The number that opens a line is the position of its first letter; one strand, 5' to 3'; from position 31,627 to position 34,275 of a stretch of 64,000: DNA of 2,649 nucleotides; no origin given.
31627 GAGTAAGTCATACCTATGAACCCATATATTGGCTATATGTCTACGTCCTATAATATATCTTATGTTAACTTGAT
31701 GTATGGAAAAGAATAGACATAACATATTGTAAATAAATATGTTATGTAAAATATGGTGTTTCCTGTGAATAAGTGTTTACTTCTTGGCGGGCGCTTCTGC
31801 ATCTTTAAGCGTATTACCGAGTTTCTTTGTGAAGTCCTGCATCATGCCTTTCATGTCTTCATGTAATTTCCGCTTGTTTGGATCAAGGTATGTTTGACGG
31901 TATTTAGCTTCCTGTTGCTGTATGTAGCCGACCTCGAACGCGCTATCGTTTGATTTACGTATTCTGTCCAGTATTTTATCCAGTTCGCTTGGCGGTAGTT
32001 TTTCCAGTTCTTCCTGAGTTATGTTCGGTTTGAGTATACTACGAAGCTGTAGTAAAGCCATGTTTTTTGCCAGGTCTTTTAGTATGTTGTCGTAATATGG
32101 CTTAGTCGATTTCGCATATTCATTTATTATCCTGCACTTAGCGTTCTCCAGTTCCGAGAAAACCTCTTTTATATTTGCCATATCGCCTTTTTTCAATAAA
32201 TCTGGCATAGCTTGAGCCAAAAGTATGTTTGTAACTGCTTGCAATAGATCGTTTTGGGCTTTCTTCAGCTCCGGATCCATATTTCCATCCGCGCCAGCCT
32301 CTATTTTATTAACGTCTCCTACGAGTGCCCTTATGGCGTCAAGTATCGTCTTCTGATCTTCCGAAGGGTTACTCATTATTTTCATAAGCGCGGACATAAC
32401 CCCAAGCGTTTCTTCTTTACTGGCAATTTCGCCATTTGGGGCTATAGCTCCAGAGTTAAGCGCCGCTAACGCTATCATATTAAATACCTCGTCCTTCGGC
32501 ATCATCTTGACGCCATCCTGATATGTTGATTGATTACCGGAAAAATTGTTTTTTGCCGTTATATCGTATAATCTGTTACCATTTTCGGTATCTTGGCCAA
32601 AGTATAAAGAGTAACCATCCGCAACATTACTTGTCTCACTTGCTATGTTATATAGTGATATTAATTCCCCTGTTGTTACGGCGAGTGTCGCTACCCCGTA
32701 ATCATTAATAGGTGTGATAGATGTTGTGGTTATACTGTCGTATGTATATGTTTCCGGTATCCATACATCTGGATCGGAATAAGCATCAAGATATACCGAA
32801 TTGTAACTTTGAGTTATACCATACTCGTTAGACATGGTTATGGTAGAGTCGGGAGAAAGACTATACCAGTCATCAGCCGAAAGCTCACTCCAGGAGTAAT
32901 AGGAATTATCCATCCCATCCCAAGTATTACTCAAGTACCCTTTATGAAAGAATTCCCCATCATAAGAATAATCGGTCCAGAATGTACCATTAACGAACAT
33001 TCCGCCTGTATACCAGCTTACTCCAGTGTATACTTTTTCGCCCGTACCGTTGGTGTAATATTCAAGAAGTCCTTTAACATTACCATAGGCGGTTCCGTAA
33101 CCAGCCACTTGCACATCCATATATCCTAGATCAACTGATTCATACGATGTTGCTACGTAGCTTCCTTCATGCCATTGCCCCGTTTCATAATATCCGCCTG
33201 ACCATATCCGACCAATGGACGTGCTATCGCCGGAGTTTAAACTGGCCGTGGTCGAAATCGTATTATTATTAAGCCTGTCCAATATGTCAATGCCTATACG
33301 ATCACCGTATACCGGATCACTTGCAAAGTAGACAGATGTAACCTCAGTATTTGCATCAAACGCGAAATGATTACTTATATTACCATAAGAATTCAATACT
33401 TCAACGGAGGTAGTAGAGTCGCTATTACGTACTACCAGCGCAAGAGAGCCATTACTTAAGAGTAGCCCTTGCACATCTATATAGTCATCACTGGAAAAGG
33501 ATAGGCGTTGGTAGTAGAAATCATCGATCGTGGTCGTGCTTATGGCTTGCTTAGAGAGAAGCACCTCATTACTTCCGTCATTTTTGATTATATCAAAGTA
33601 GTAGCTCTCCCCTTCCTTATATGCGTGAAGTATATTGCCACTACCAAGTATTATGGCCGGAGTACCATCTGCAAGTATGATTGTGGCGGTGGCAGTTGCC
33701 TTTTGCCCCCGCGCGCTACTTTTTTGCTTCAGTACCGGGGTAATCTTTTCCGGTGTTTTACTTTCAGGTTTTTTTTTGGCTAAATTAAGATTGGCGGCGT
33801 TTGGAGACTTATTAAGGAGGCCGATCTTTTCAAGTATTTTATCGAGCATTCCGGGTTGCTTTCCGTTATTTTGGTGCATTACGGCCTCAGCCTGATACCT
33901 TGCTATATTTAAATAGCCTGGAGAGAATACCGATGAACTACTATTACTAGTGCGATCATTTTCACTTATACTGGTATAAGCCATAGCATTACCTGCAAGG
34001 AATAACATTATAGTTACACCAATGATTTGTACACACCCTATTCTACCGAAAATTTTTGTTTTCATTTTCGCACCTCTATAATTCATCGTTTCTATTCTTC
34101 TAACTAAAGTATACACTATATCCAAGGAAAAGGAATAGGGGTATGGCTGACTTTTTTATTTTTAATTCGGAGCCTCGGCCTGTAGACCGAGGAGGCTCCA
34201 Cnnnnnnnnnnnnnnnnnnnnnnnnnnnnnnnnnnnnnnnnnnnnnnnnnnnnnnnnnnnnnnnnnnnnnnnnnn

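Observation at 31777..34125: Low-GC secreted Tyr/Gly/Ser-rich 782-aa protein directly downstream of a variant GGDEF sensor: candidate c-di-GMP-linked adhesin module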

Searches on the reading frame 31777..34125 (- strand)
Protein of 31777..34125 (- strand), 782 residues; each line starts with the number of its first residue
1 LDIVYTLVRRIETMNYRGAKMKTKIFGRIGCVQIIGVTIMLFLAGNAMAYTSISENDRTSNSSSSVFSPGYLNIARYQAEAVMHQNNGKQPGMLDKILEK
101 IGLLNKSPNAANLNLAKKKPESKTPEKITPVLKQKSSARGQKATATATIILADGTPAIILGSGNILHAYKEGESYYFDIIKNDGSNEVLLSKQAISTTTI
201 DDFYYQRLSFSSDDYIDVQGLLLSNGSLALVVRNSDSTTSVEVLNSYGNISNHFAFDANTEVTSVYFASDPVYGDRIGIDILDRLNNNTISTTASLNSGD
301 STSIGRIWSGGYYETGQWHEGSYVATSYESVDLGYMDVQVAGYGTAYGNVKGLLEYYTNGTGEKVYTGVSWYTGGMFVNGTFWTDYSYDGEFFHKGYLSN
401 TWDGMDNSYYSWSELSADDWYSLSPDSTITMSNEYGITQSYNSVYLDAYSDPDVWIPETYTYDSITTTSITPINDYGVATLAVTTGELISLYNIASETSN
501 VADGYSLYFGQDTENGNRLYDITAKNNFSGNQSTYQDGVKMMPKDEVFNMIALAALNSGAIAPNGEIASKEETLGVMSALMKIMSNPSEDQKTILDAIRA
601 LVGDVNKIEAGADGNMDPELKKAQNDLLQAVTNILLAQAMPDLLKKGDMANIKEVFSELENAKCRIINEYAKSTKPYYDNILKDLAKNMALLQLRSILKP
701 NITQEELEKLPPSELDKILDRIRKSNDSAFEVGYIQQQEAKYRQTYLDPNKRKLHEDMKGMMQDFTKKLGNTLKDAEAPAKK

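Call 3: search_protein_families(library=pfam, proteins=[window:31777-34125:-], max_evalue=0.01)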
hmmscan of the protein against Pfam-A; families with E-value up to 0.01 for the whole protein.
window:31777-34125:- (782 aa): 0 families

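Call 4: search_solved_structures(query=window:31777-34125:-, max_evalue=1)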
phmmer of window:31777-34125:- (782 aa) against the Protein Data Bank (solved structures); distinct sequences matched with E-value up to 1: 1.
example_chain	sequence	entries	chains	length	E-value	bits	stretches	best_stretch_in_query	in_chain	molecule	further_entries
2yvy_A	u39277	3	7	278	0.67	11.6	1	636-753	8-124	Mg2+ transporter MgtE | Magnesium transporter MgtE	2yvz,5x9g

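Call 5: find_homologous_proteins(query=window:31777-34065:-, max_evalue=0.001)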
Query window:31777-34065:- (762 aa): 1 proteins with E <= 0.001 among 8000 candidates.
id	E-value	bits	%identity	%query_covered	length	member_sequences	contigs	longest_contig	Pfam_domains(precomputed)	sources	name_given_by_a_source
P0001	0.0e+0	1700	100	100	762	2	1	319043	-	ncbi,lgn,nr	ncbi:MAG: hypothetical protein PHS46_00510 [Candidatus Omnitrophica bacterium]|nr:hypothetical prote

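Call 9: find_encoding_contigs(protein=P0001, flank=10000, max_places=6)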
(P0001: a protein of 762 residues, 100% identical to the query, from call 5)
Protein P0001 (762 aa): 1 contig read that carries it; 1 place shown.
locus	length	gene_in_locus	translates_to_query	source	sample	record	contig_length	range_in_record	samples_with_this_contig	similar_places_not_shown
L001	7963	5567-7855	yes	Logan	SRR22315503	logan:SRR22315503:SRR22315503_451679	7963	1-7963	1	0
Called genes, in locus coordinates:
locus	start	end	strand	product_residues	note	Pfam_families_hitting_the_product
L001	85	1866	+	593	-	PF01134:GIDA, PF07992:Pyr_redox_2 (weak), PF12831:FAD_oxidored (weak), PF13738:Pyr_redox_3 (faint), PF21680:GIDA_C_1st, PF13932:SAM_GIDA_C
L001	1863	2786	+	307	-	PF04055:Radical_SAM, PF16199:Radical_SAM_C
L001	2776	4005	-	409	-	PF00483:NTP_transferase, PF12804:NTP_transf_3 (weak), PF24894:Hexapep_GlmU (weak), PF25247:LbH_GLGC, PF25084:LbH_EIF2B (faint), PF25087:GMPPB_C (faint)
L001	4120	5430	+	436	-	PF00672:HAMP, PF00990:GGDEF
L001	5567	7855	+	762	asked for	-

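Call 17: search_protein_families(library=ncbifam, proteins=[window:31777-34065:-], max_evalue=1)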
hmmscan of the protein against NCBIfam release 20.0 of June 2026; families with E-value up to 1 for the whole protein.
window:31777-34065:- (762 aa): 1 family
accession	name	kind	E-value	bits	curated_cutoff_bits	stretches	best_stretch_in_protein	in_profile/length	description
NF041731.2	transpos_ISH6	equivalog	0.48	9.1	240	0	672-735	285-349/414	ISH6 family transposase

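Call 25: search_dna_similar(query=window:31777-34065:-, collection=phages, mode=protein, max_evalue=0.01)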
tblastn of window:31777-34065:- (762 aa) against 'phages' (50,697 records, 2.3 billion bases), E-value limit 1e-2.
No match.

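Call 36: search_protein_representatives(protein=window:31777-34065:-)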
Query: 762 residues. Proteins with E-value up to 0.001 (for the whole library): 193; up to 1e-10: 171; up to 1e-30: 139. The best 150 are listed.
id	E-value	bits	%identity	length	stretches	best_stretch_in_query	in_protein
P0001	0.0e+00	1700.3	100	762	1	1-762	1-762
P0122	8.6e-83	295.6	43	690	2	375-754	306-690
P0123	2.8e-79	284.0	53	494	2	549-757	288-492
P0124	9.5e-79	282.2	54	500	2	568-757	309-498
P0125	1.6e-78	281.5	54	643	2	552-757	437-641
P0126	4.6e-77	276.7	53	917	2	558-756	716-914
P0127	2.5e-76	274.2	54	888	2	543-757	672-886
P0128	7.3e-75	269.4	46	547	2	558-757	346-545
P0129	2.6e-73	264.3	46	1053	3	536-755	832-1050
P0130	4.5e-73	263.5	57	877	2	552-757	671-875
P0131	8.6e-72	259.3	58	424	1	543-754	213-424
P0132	3.0e-71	257.5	46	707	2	533-757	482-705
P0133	4.3e-71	256.9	45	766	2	457-757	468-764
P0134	7.2e-70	252.9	50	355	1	488-757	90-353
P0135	3.4e-69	250.7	44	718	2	511-755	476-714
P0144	3.1e-65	237.6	37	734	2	356-757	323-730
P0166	4.2e-59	217.3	34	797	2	293-761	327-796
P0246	2.4e-36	142.1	36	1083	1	537-754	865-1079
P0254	1.4e-33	132.9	30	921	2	130-756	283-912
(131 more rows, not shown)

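Call 40: predict_structure(protein=window:31777-34065:-)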
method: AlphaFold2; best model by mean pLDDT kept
length: 762 residues; sequences in the alignment: 1
mean_pLDDT: 33.2   pTM: 0.22
mean pLDDT of the five models: 33.2, 30.1, 29.5, 28.2, 26.7
residues with pLDDT >= 90: 0; 70-90: 0; 50-70: 6; < 50: 756
segments of 3 or more residues with pLDDT < 50: 1-145, 147-151, 153-156, 158-690, 692-747, 752-762
pLDDT, mean of each block of 10 residues (from residue 1): 30 36 34 28 29 38 37 42 31 28 26 22 26 33 42 48 43 38 33 35 36 37 33 30 32 31 30 23 27 24 22 29 28 34 29 23 23 26 27 32 33 31 26 25 24 23 24 25 26 31 28 29 32 32 31 39 39 44 42 40 43 42 41 43 38 34 36 38 45 46 37 33 34 41 44 43 35
secondary structure, 60 per line:
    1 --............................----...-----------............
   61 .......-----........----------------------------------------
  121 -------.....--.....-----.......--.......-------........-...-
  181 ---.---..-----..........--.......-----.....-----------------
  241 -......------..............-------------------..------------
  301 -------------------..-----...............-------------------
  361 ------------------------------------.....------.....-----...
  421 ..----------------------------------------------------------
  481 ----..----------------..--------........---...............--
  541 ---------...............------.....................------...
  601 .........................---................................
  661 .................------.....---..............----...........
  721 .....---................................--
elements in order (helices of 4 or more, strands of 3 or more residues): H3-30 H49-67 H73-80 E128-132 E135-139 E145-151 E154-160 E168-175 E195-204 E207-213 E219-223 E242-247 H254-267 H327-341 H397-401 E408-412 E418-422 H513-520 H524-538 H550-564 H571-591 H598-625 H629-677 H684-688 H692-705 H710-725 H729-760

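Call 52: search_protein_families(library=pfam, proteins=[P0122, P0123, P0125, P0126, P0129, P0133, P0144, P0166, P0254, P0246], max_evalue=0.01)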
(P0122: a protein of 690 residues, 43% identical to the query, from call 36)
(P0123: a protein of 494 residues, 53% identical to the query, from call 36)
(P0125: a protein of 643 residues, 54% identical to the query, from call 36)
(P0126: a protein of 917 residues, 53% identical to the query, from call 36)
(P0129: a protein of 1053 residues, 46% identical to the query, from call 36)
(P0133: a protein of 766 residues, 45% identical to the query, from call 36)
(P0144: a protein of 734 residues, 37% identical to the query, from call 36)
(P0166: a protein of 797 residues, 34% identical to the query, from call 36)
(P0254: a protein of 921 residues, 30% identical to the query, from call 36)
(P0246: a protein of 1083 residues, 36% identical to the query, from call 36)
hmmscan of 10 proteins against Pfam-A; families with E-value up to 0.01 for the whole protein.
P0122 (690 aa): 0 families

P0123 (494 aa): 4 families
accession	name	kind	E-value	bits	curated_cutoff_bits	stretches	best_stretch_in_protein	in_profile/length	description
PF00404.24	Dockerin_1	-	2.8e-09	37.5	22.9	1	132-181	1-51/57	Dockerin type I domain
PF20667.3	Sec10_N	-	0.00085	19.9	27.4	1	306-372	50-116/118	Exocyst complex component Sec10, N-terminal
PF16256.10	DUF4911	-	0.0063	17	29.3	0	369-403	22-56/57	Domain of unknown function (DUF4911)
PF00036.39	EF-hand_1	-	0.0068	16.3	25.4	0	166-183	9-26/29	EF hand domain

P0125 (643 aa): 0 families

P0126 (917 aa): 1 family
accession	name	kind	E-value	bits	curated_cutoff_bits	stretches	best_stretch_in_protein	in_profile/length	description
PF11811.13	DUF3331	-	0.00016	22.3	25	0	410-438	15-43/91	Domain of unknown function (DUF3331)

P0129 (1053 aa): 2 families
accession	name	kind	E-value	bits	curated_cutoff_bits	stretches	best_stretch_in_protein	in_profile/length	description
PF25638.1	DUF5983_N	-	0.0011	19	27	0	494-509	6-21/56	Family of unknown function (DUF5983) N-terminal domain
PF18962.6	Por_Secre_tail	-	0.0088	16.7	27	0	504-546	7-49/75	Secretion system C-terminal sorting domain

P0133 (766 aa): 1 family
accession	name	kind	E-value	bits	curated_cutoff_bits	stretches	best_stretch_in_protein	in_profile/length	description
PF05048.19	NosD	-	1.7e-06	28.1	23.6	1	234-326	16-177/212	Periplasmic copper-binding protein (NosD)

P0144 (734 aa): 0 families

P0166 (797 aa): 1 family
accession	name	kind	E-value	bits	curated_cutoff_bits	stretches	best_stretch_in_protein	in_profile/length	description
PF05048.19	NosD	-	1.1e-17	64.6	23.6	2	260-415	15-170/212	Periplasmic copper-binding protein (NosD)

P0254 (921 aa): 0 families

P0246 (1083 aa): 0 families
